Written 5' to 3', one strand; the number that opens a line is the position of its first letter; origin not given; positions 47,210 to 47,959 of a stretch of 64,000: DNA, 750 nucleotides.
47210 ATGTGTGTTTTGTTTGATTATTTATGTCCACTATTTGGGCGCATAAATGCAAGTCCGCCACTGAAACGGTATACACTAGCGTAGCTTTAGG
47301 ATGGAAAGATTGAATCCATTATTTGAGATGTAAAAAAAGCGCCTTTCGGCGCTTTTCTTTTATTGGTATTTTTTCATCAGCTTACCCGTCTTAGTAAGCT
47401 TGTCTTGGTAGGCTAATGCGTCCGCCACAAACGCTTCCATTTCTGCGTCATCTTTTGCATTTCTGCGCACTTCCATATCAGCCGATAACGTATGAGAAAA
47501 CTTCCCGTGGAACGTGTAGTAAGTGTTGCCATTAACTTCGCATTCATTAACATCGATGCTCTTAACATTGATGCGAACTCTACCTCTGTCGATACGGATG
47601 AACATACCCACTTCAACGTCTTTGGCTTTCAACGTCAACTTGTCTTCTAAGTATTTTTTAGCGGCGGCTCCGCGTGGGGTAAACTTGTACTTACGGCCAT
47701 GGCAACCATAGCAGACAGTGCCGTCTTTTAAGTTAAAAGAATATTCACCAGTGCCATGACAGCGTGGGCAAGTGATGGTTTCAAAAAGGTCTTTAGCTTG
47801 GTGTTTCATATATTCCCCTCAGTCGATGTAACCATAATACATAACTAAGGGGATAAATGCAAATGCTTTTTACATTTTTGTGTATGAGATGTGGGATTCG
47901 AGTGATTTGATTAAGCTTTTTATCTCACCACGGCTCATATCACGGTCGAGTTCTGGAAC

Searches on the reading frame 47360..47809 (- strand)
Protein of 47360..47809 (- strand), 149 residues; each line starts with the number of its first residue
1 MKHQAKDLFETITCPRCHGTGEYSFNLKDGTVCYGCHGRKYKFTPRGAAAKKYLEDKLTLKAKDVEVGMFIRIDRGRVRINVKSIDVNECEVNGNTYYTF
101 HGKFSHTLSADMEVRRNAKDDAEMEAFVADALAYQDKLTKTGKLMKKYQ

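Call 11: search_protein_families(library=phrogs, proteins=[window:47360-47809:-], max_evalue=0.001)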
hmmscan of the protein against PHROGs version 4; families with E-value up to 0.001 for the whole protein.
window:47360-47809:- (149 aa): 3 families
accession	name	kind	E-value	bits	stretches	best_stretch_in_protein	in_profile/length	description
phrog_4265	-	unknown function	1.3e-05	26.1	1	4-64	16-78/280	-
phrog_33386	-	unknown function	3.2e-05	23.8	1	12-45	126-159/452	-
phrog_4046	-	unknown function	0.00085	19.9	0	12-51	50-92/301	-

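Call 23: search_protein_families(library=pfam, proteins=[window:47360-47809:-], max_evalue=0.01)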
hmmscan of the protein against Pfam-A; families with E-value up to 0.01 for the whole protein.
window:47360-47809:- (149 aa): 3 families
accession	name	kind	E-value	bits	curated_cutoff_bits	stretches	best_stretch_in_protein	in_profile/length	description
PF24451.1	DUF7567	-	0.00039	20.8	27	0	5-39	10-43/131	Family of unknown function (DUF7567)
PF14522.11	Cytochrome_C7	-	0.0048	17.1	24.8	0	10-44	12-55/67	Cytochrome c7 and related cytochrome c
PF15777.11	Anti-TRAP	-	0.0049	17.3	32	1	10-48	10-48/59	Tryptophan RNA-binding attenuator protein inhibitory protein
